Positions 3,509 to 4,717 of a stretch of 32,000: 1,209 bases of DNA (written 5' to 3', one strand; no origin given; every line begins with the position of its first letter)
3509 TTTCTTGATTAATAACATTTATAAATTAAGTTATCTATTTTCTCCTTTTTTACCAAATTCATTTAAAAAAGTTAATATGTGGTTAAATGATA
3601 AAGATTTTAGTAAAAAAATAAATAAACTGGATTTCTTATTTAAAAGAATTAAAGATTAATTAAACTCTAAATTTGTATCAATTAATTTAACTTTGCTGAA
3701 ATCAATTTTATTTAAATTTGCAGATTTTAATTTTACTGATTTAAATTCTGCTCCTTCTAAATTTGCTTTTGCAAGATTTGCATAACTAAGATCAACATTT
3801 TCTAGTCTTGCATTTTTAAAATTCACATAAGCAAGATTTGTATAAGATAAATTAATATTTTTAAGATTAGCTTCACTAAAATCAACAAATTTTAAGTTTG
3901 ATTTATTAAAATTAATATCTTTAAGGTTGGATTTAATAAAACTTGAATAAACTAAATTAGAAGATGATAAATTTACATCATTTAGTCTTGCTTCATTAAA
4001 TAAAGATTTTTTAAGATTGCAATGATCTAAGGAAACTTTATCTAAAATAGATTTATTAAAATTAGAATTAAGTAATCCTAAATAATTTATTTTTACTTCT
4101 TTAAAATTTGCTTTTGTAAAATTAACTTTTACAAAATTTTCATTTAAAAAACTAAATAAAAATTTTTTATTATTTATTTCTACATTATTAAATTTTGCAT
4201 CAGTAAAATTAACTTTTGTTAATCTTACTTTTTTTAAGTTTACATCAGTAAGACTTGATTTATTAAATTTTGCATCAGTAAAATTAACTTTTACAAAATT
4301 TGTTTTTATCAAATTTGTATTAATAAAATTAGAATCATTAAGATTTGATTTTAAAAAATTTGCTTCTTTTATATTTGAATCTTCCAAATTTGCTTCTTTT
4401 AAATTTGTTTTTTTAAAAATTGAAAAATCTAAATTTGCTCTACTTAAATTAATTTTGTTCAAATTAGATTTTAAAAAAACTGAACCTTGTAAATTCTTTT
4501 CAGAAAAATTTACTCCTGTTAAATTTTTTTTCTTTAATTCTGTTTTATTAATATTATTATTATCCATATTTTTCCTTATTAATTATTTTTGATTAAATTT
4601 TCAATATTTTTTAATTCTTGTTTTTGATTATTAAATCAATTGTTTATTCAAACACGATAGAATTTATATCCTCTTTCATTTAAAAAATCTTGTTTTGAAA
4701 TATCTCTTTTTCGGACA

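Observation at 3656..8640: Two-gene operon: giant SF1 helicase-endonuclease fusion translationally coupled to an all-pentapeptide-repeat (DNA-mimic fold) protein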

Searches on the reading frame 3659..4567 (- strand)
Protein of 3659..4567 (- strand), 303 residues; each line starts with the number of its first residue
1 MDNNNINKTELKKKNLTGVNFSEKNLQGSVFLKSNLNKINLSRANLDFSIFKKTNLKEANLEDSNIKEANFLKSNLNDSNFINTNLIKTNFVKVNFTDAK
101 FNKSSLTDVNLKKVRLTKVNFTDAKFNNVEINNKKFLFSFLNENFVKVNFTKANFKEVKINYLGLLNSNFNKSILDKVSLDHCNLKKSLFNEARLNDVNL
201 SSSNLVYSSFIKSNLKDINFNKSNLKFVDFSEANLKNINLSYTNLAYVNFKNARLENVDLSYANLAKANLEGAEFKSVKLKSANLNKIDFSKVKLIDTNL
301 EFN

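Call 5: search_protein_families(library=pfam, max_evalue=0.1, proteins=[window:3659-4567:-])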
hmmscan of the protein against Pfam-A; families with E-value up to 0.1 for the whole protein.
seq(303 aa): 7 families
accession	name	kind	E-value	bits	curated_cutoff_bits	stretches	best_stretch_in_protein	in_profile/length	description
PF00805.28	Pentapeptide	-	4.4e-48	160.8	20.2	8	239-275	2-38/40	Pentapeptide repeats (8 copies)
PF13599.13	Pentapeptide_4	-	7.6e-42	141.7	38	5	174-250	2-78/78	Pentapeptide repeat region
PF13576.12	Pentapeptide_3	-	2.8e-22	79.1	27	2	220-263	1-47/48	Pentapeptide repeats (9 copies)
PF25296.1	Decapeptide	-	1e-09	38.6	45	1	230-293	2-65/74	Decapeptide repeat region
PF05264.16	CfAFP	-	7.1e-05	23.3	25.9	1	70-132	33-95/137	Choristoneura fumiferana antifreeze protein (CfAFP)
PF23894.2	LD_SV2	-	0.00014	22.6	29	1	78-139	24-85/92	SV2A/B/C luminal domain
PF17779.7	NOD2_WH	-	0.09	13.3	23.1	0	187-217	18-47/57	NOD2 winged helix domain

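Call 6: search_protein_families(library=padloc, max_evalue=0.1, proteins=[window:3659-4567:-])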
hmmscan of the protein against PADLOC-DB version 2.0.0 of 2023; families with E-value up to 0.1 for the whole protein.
seq(303 aa): 0 families

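Call 7: search_protein_families(library=ncbifam, max_evalue=0.1, proteins=[window:3659-4567:-])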
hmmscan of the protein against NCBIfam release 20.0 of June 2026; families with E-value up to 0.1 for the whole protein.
seq(303 aa): 19 families
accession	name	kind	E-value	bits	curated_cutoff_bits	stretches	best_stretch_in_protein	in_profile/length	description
NF047416.1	penta_HetL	equivalog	2.4e-35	122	260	2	5-133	19-147/218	heterocyst differentiation pentapeptide repeat protein HetL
NF052603.1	penta_Alr5209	equivalog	4.8e-29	100.8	125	4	219-299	14-94/113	Alr5209 family pentapeptide repeat protein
NF011744.0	PRK15197.1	equivalog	4.5e-26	91.7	274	3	9-125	149-260/291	SPI-2 type III secretion system effector PipB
NF033086.2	penta_rpt_Qnr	equivalog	4.7e-24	85.3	240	3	51-240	7-188/211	Qnr family pentapeptide repeat protein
NF011743.0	PRK15196.1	equivalog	1.8e-21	76.4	354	2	10-127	223-335/350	type III secretion system effector PipB2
NF012151.0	penta_rpt_QnrAS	exception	9.1e-18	65.1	490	2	126-300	8-179/218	QnrAS family quinolone resistance pentapeptide repeat protein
NF000056.3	penta_rpt_QnrS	exception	3.4e-14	53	460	3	51-206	28-180/218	QnrS family quinolone resistance pentapeptide repeat protein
NF000071.4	penta_rpt_QnrA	exception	7.4e-14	52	450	3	50-241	7-195/218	QnrA family quinolone resistance pentapeptide repeat protein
NF000421.1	penta_rpt_QnrVC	exception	9.4e-14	51.9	460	2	196-291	9-105/218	QnrVC family quinolone resistance pentapeptide repeat protein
NF038182.1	penta_rpt_SmQnr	exception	1.5e-13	51.1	460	3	20-116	101-197/215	SmQnr family pentapeptide repeat protein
NF012152.0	penta_rpt_QnrC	exception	2.8e-13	50.4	500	3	197-291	10-105/221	QnrC family quinolone resistance pentapeptide repeat protein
NF000349.1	mfpA_AE000516.2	equivalog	4.9e-13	49.3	360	3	208-295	7-94/183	pentapeptide repeat protein MfpA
NF033375.2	penta_rpt_QnrE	exception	7.7e-13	48.9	480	3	6-159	20-175/214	QnrE family quinolone resistance pentapeptide repeat protein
NF033900.0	T4SS_IcmE_DotG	equivalog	9.8e-13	47.1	750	1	15-128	555-668/1008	type IVB secretion system protein DotG/IcmE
NF007264.0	PRK09718.1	equivalog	3.7e-12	45.8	326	2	158-299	90-234/512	SopA family protein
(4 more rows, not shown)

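Call 24: find_homologous_proteins(query=window:3659-4567:-)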
Query seq(303 aa) (303 aa): 755 proteins with E <= 0.001 among 4248 candidates; the best 120 are listed.
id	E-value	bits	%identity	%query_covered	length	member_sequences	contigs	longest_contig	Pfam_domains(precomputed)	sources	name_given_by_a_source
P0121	4.3e-34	136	26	94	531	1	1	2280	PF13576.13,PF13599.14,PF00805.29,PF25296.2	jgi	jgi:uncharacterized protein YjbI with pentapeptide repeats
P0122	3.7e-29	120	26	96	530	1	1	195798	PF13576.13,PF13599.14,PF00805.29,PF25296.2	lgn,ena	-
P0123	1.2e-28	119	26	94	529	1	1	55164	PF13576.13,PF13599.14,PF00805.29,PF25296.2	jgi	-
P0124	5.4e-28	116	28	90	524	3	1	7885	PF13576.13,PF13599.14,PF00805.29,PF25296.2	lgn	-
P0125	3.3e-25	107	32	92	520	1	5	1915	PF13576.13,PF13091.13,PF13599.14,PF00805.29,PF25296.2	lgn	-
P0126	1.1e-24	106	31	89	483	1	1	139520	PF13576.13,PF13599.14,PF00805.29,PF25296.2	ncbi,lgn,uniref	ncbi:MAG: pentapeptide repeat-containing protein [Coleofasciculus chthonoplastes F3-SA18-01]|uniref:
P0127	1.2e-24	105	26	79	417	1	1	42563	PF13576.13,PF13599.14,PF00805.29,PF25296.2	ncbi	-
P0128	5.6e-23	100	31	95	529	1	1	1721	PF13576.13,PF13599.14,PF00805.29,PF25296.2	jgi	jgi:uncharacterized protein YjbI with pentapeptide repeats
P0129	9.7e-23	99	32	86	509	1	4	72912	PF13576.13,PF13599.14,PF00805.29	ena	-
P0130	4.0e-22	97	25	93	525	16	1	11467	PF13576.13,PF13599.14,PF00805.29,PF25296.2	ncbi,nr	ncbi:MAG: pentapeptide repeat-containing protein [Phormidium sp. GEM2.Bin31]|nr:MAG: pentapeptide re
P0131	5.4e-22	97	27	93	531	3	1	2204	PF13576.13,PF13599.14,PF00805.29,PF25296.2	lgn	-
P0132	6.3e-22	97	29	92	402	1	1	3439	PF13576.13,PF13599.14,PF00805.29,PF25296.2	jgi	jgi:uncharacterized protein YjbI with pentapeptide repeats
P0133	6.6e-22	96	26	95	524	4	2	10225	PF13576.13,PF13599.14,PF00805.29,PF25296.2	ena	-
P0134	7.0e-22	96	32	89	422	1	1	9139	PF13576.13,PF13599.14,PF00805.29,PF25296.2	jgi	jgi:uncharacterized protein YjbI with pentapeptide repeats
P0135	7.3e-22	96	26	94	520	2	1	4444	PF13576.13,PF13599.14,PF00805.29,PF25296.2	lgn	-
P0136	8.3e-22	96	28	92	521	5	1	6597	PF13576.13,PF13599.14,PF00805.29,PF25296.2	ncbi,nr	ncbi:MAG: pentapeptide repeat-containing protein [Desertifilum sp. SIO1I2]|nr:pentapeptide repeat-co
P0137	1.4e-21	95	26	79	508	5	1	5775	PF13576.13,PF13599.14,PF00805.29,PF25296.2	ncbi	-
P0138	2.3e-21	95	26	94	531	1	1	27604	PF13576.13,PF13599.14,PF00805.29,PF25296.2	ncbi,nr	ncbi:MAG: pentapeptide repeat-containing protein [Leptolyngbyaceae cyanobacterium bins.302]|nr:penta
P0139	2.4e-21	95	26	93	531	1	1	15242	PF13576.13,PF13599.14,PF00805.29,PF25296.2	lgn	-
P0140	3.8e-21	94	26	94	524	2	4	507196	PF13576.13,PF13599.14,PF00805.29,PF25296.2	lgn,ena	-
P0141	4.1e-21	94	27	95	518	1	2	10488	PF13576.13,PF13599.14,PF00805.29,PF25296.2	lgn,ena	-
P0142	7.6e-21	93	26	92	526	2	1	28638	PF13576.13,PF13599.14,PF00805.29,PF25296.2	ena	-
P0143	1.0e-20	93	28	98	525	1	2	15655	PF13576.13,PF13599.14,PF00805.29,PF25296.2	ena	-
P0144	1.1e-20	92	27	83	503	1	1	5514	PF13576.13,PF13599.14,PF00805.29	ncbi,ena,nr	ncbi:MAG TPA: pentapeptide repeat-containing protein [Blastocatellia bacterium]|nr:pentapeptide repe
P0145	1.3e-20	92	28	82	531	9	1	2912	PF13576.13,PF13599.14,PF00805.29,PF25296.2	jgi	-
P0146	1.6e-20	92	29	93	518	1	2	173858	PF13576.13,PF13599.14,PF00805.29,PF25296.2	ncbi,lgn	ncbi:MAG: pentapeptide repeat-containing protein [Microcoleaceae cyanobacterium]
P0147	1.8e-20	92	27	99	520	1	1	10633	PF13576.13,PF13599.14,PF00805.29,PF25296.2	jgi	jgi:uncharacterized protein YjbI with pentapeptide repeats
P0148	2.0e-20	92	28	81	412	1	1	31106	PF13576.13,PF13599.14,PF00805.29,PF25296.2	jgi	jgi:uncharacterized protein YjbI with pentapeptide repeats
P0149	2.7e-20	91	28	95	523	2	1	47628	PF13576.13,PF13599.14,PF00805.29,PF25296.2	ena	-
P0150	3.5e-20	91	27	100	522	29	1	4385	PF13576.13,PF13599.14,PF00805.29,PF25296.2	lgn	-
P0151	3.5e-20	91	30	81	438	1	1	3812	PF13576.13,PF13599.14,PF00805.29,PF25296.2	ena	-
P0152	3.8e-20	91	27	96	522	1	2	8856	PF13576.13,PF13599.14,PF00805.29,PF25296.2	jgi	jgi:uncharacterized protein YjbI with pentapeptide repeats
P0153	3.9e-20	91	30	91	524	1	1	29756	PF13576.13,PF13599.14,PF00805.29,PF25296.2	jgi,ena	jgi:uncharacterized protein YjbI with pentapeptide repeats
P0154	3.9e-20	91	35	44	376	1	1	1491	PF13576.13,PF13599.14,PF00805.29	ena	-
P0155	5.4e-20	90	33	50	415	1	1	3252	PF13576.13,PF13599.14,PF00805.29,PF25296.2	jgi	jgi:uncharacterized protein YjbI with pentapeptide repeats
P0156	5.4e-20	90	33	85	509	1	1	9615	PF13576.13,PF13599.14,PF00805.29,PF25296.2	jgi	-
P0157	5.6e-20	90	28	69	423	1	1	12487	PF13576.13,PF13599.14,PF00805.29,PF25296.2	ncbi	-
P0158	5.9e-20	90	26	93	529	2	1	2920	PF13576.13,PF13599.14,PF00805.29,PF25296.2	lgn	-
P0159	6.7e-20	90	30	90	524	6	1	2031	PF13576.13,PF13599.14,PF00805.29,PF25296.2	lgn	-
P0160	7.5e-20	90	29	91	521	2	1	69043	PF13576.13,PF13599.14,PF00805.29,PF25296.2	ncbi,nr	ncbi:MAG: pentapeptide repeat-containing protein [Nostocaceae cyanobacterium]|nr:pentapeptide repeat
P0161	7.7e-20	90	28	82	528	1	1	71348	PF13576.13,PF13599.14,PF00805.29,PF25296.2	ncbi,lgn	-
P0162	8.5e-20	90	28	57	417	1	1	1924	PF13576.13,PF13599.14,PF00805.29,PF25296.2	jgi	-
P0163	1.1e-19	89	34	42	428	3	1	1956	PF13576.13,PF13599.14,PF00805.29,PF25296.2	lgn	-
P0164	1.2e-19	89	28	97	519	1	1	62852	PF13576.13,PF13599.14,PF00805.29,PF25296.2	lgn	-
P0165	1.3e-19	89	30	81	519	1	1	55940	PF13576.13,PF13599.14,PF00805.29,PF25296.2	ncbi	ncbi:hypothetical protein NUACC21_11600 [Scytonema sp. NUACC21]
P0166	1.4e-19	89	30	88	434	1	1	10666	PF13576.13,PF13599.14,PF00805.29,PF25296.2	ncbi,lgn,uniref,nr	ncbi:hypothetical protein A6770_38345 [Nostoc minutum NIES-26]|uniref:Low-complexity protein n=1 Tax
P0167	1.5e-19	89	27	96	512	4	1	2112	PF13576.13,PF13599.14,PF00805.29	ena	-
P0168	1.5e-19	89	25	98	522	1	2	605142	PF13576.13,PF13599.14,PF00805.29,PF25296.2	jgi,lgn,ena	jgi:uncharacterized protein YjbI with pentapeptide repeats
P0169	1.8e-19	89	27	91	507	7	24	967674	PF13576.13,PF13599.14,PF00805.29,PF25296.2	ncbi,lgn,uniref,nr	ncbi:pentapeptide repeat-containing protein [Microcoleus sp. FACHB-68]|uniref:pentapeptide repeat-co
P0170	2.2e-19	88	27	91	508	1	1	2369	PF13576.13,PF13599.14,PF00805.29,PF25296.2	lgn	-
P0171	2.5e-19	88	29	88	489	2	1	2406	PF13576.13,PF13599.14,PF00805.29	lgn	-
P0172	2.9e-19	88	28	89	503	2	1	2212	PF13576.13,PF13599.14,PF00805.29,PF25296.2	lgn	-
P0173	3.0e-19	88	31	96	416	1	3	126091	PF13576.13,PF13599.14,PF00805.29,PF25296.2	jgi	jgi:uncharacterized protein YjbI with pentapeptide repeats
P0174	3.3e-19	88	29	95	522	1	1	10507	PF13576.13,PF13599.14,PF00805.29,PF25296.2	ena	-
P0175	3.7e-19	87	26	90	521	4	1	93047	PF13576.13,PF13599.14,PF00805.29,PF25296.2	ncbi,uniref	ncbi:pentapeptide repeat-containing protein [Scytonema sp. NUACC26]|uniref:pentapeptide repeat-conta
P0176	4.9e-19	87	28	97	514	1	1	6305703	PF13576.13,PF13599.14,PF00805.29,PF25296.2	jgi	jgi:uncharacterized protein YjbI with pentapeptide repeats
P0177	7.0e-19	87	30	96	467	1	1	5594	PF13576.13,PF13599.14,PF00805.29,PF25296.2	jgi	jgi:uncharacterized protein YjbI with pentapeptide repeats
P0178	7.4e-19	86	31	86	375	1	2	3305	PF13576.13,PF13599.14,PF00805.29,PF25296.2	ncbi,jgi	jgi:uncharacterized protein YjbI with pentapeptide repeats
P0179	8.2e-19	86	26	91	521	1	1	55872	PF13576.13,PF13599.14,PF00805.29,PF25296.2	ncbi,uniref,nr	ncbi:hypothetical protein F7734_30930 [Scytonema sp. UIC 10036]|uniref:pentapeptide repeat-containin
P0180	8.4e-19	86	25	78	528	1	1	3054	PF13576.13,PF13599.14,PF00805.29,PF25296.2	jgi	jgi:uncharacterized protein YjbI with pentapeptide repeats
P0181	8.8e-19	86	33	42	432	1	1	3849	PF13576.13,PF13599.14,PF00805.29,PF25296.2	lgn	-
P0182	9.7e-19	86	27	71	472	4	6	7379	PF13576.13,PF13599.14,PF00805.29,PF25296.2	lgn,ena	-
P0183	9.7e-19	86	27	93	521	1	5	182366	PF13576.13,PF13599.14,PF00805.29,PF25296.2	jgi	jgi:uncharacterized protein YjbI with pentapeptide repeats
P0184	1.4e-18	86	28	91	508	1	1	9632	PF13576.13,PF13599.14,PF00805.29,PF25296.2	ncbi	ncbi:MAG: pentapeptide repeat-containing protein [Kovacikia sp.]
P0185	1.4e-18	86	26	98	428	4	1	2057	PF13576.13,PF13599.14,PF00805.29,PF25296.2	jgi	jgi:uncharacterized protein YjbI with pentapeptide repeats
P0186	1.5e-18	85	31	65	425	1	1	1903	PF13576.13,PF20701.5,PF13599.14,PF00805.29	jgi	jgi:uncharacterized protein YjbI with pentapeptide repeats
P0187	1.9e-18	85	29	73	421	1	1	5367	PF13576.13,PF13599.14,PF00805.29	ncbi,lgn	ncbi:MAG: pentapeptide repeat-containing protein [Gammaproteobacteria bacterium]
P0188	1.9e-18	85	30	71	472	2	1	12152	PF13576.13,PF13599.14,PF00805.29,PF25296.2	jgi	-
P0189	2.0e-18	85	25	81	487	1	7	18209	PF13576.13,PF13599.14,PF00805.29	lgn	-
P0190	2.4e-18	85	27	86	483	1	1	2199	PF13576.13,PF13599.14,PF00805.29,PF25296.2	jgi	jgi:uncharacterized protein YjbI with pentapeptide repeats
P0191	2.9e-18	85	29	92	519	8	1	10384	PF13576.13,PF13599.14,PF00805.29,PF25296.2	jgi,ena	-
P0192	3.2e-18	84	31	93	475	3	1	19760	PF13576.13,PF13599.14,PF00805.29,PF25296.2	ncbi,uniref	ncbi:MAG: pentapeptide repeat-containing protein [Coleofasciculus sp. D1-CHI-01]|uniref:pentapeptide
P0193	3.7e-18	84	29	70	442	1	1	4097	PF13576.13,PF13599.14,PF00805.29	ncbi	-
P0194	3.8e-18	84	28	84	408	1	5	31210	PF13576.13,PF13599.14,PF00805.29,PF25296.2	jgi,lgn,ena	jgi:uncharacterized protein YjbI with pentapeptide repeats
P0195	4.3e-18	84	32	81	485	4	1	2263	PF13576.13,PF13599.14,PF00805.29,PF25296.2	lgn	-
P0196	4.5e-18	84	32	65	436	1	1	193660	PF13576.13,PF13599.14,PF00805.29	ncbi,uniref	ncbi:pentapeptide repeat-containing protein [Nostoc sp.]|uniref:pentapeptide repeat-containing prote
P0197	5.9e-18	84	30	88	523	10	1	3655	PF08402.17,PF13576.13,PF13599.14,PF00805.29,PF25296.2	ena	-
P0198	6.8e-18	83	27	95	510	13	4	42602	PF13576.13,PF13599.14,PF00805.29,PF25296.2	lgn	-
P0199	7.6e-18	83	28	77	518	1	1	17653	PF13576.13,PF13599.14,PF00805.29,PF25296.2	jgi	jgi:uncharacterized protein YjbI with pentapeptide repeats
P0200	8.7e-18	83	28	92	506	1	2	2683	PF13576.13,PF13599.14,PF00805.29,PF25296.2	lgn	-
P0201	1.1e-17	83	31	45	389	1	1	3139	PF13576.13,PF13599.14,PF00805.29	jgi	jgi:uncharacterized protein YjbI with pentapeptide repeats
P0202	1.1e-17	83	31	51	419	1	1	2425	PF13576.13,PF13599.14,PF00805.29,PF25296.2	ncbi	-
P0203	1.1e-17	83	28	86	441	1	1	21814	PF13576.13,PF13599.14,PF00805.29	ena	-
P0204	1.1e-17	83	32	89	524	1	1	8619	PF13576.13,PF13599.14,PF00805.29,PF02342.24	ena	-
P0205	1.4e-17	82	28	86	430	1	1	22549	PF13576.13,PF13599.14,PF00805.29,PF25296.2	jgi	jgi:uncharacterized protein YjbI with pentapeptide repeats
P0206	1.6e-17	82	29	74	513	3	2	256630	PF13391.13,PF13576.13,PF13599.14,PF00805.29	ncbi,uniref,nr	ncbi:pentapeptide repeat-containing protein [Laspinema sp. D1]|uniref:Pentapeptide repeat-containing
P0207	1.7e-17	82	29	72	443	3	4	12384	PF13576.13,PF13599.14,PF00805.29,PF25296.2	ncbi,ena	-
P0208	1.7e-17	82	27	91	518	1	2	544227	PF13576.13,PF13599.14,PF00805.29,PF25296.2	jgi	jgi:uncharacterized protein YjbI with pentapeptide repeats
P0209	3.6e-17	81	26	91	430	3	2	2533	PF13576.13,PF13599.14,PF00805.29,PF25296.2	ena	-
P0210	4.8e-17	81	25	79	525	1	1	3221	PF13576.13,PF13599.14,PF00805.29,PF08281.19,PF25296.2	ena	-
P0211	5.3e-17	80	27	90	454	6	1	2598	PF13576.13,PF13599.14,PF00805.29,PF25296.2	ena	-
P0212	5.4e-17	80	27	79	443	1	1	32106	PF13576.13,PF13599.14,PF00805.29,PF25296.2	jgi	jgi:uncharacterized protein YjbI with pentapeptide repeats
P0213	5.6e-17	80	25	73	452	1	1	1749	PF13576.13,PF13599.14,PF00805.29,PF25296.2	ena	-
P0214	6.0e-17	80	32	79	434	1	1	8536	PF13576.13,PF13599.14,PF00805.29,PF23894.3,PF25296.2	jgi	jgi:uncharacterized protein YjbI with pentapeptide repeats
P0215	8.6e-17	80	29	86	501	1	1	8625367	PF13576.13,PF13599.14,PF00805.29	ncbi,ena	-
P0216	9.9e-17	80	25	98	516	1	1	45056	PF13576.13,PF13599.14,PF00805.29,PF25296.2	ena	-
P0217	1.3e-16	79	28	68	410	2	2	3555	PF13576.13,PF13599.14,PF00805.29,PF25296.2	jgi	-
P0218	1.9e-16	79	28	85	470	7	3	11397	PF13576.13,PF13599.14,PF00805.29,PF25296.2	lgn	-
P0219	2.2e-16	78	31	63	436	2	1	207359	PF13576.13,PF13599.14,PF00805.29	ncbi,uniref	ncbi:MAG: pentapeptide repeat-containing protein [Nostoc sp.]|uniref:pentapeptide repeat-containing 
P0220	2.3e-16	78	27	71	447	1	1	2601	PF13576.13,PF13599.14,PF00805.29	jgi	jgi:uncharacterized protein YjbI with pentapeptide repeats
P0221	2.6e-16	78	26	85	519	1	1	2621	PF13576.13,PF13599.14,PF00805.29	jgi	jgi:uncharacterized protein YjbI with pentapeptide repeats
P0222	2.6e-16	78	27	86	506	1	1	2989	PF13576.13,PF13599.14,PF00805.29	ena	-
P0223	2.7e-16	78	25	72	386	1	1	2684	PF13576.13,PF13599.14,PF00805.29,PF25296.2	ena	-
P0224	3.5e-16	78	31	74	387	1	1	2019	PF13576.13,PF13599.14,PF00805.29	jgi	-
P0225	4.4e-16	77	29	80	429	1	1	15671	PF13576.13,PF13599.14,PF00805.29,PF25296.2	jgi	jgi:uncharacterized protein YjbI with pentapeptide repeats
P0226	5.9e-16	77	29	81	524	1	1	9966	PF13576.13,PF13599.14,PF00805.29,PF25296.2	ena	-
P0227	6.5e-16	77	28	83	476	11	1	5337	PF13576.13,PF13599.14,PF00805.29,PF25296.2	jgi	jgi:uncharacterized protein YjbI with pentapeptide repeats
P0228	7.5e-16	77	23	92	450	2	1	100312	PF13576.13,PF13599.14,PF00805.29,PF25296.2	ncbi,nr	ncbi:MAG: pentapeptide repeat-containing protein [Lyngbya sp.]|nr:pentapeptide repeat-containing pro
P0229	7.9e-16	77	23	82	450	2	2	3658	PF13576.13,PF13599.14,PF00805.29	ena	-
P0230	9.3e-16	76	30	77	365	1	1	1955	PF13576.13,PF13599.14,PF00805.29,PF25296.2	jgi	jgi:uncharacterized protein YjbI with pentapeptide repeats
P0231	1.1e-15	76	31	62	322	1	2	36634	PF13576.13,PF20694.3,PF13599.14,PF00805.29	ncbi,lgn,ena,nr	ncbi:MAG: pentapeptide repeat-containing protein [Crocosphaera sp.]|nr:pentapeptide repeat-containin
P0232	1.2e-15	76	25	89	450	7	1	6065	PF13576.13,PF13599.14,PF00805.29,PF25296.2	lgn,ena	-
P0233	1.3e-15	76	29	74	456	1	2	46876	PF13576.13,PF13599.14,PF00805.29,PF25296.2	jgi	jgi:uncharacterized protein YjbI with pentapeptide repeats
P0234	1.3e-15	76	29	89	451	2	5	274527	PF13576.13,PF13599.14,PF00805.29,PF25296.2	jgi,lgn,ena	-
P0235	1.7e-15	75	25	93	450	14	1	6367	PF13576.13,PF13599.14,PF00805.29,PF25296.2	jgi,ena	jgi:uncharacterized protein YjbI with pentapeptide repeats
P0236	1.8e-15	75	29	88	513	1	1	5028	PF13576.13,PF13599.14,PF00805.29,PF02342.24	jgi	jgi:uncharacterized protein YjbI with pentapeptide repeats/stress response protein SCP2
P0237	2.0e-15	75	29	87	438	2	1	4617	PF13576.13,PF13599.14,PF00805.29,PF25296.2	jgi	jgi:uncharacterized protein YjbI with pentapeptide repeats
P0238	2.1e-15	75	28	79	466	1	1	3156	PF13576.13,PF13599.14,PF00805.29,PF25296.2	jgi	jgi:uncharacterized protein YjbI with pentapeptide repeats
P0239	2.1e-15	75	24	65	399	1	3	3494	PF13576.13,PF13599.14,PF00805.29,PF25296.2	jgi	jgi:uncharacterized protein YjbI with pentapeptide repeats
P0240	2.4e-15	75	28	94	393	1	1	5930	PF13576.13,PF13599.14,PF00805.29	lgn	-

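Call 32: search_solved_structures(query=window:3659-4567:-, max_evalue=0.001)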
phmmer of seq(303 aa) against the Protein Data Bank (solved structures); distinct sequences matched with E-value up to 0.001: 28.
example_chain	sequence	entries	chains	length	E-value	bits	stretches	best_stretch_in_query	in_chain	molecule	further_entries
4yfo_A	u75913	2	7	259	2.2e-24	89.8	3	219-293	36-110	beta1_ex1 | 6beta1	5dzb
4yc5_A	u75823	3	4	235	1.8e-19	73.7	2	193-286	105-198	beta1 | beta1 protein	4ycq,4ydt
9ngw_A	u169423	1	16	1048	2e-19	73.5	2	183-278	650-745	IcmE (DotG)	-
7muc_AG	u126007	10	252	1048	2.1e-19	73.5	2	183-278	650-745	IcmE protein | IcmE (DotG)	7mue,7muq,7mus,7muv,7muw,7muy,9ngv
4yei_A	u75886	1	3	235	2.1e-19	73.4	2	181-286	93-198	beta1mut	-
5dra_A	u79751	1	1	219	1.5e-18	70.6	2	199-290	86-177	3beta1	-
5dqa_A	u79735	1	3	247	5.2e-17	65.6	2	210-300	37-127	t3284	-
5di5_A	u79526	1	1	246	2.9e-16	63.2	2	210-294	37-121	beta1 t801 loop variant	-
5dn0_A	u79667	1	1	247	3.3e-16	63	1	210-295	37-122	beta1 t1555 loop variant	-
5dns_A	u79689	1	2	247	5.3e-16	62.3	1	210-296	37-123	t1428 beta1 loop design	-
3du1_X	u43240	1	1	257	1.4e-15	60.9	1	167-275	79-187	All3740 protein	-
2j8k_A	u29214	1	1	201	1.7e-14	57.3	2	169-273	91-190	NP275-NP276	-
6omx_A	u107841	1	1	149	4.6e-09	39.5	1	219-296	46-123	Alr5209 protein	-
2o6w_A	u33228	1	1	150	1.9e-07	34.3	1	198-300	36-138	Repeat Five Residue (Rfr) protein or pentapeptide repeat protein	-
6fls_A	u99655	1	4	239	2e-07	34.2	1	14-152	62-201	Pentapeptide repeat family protein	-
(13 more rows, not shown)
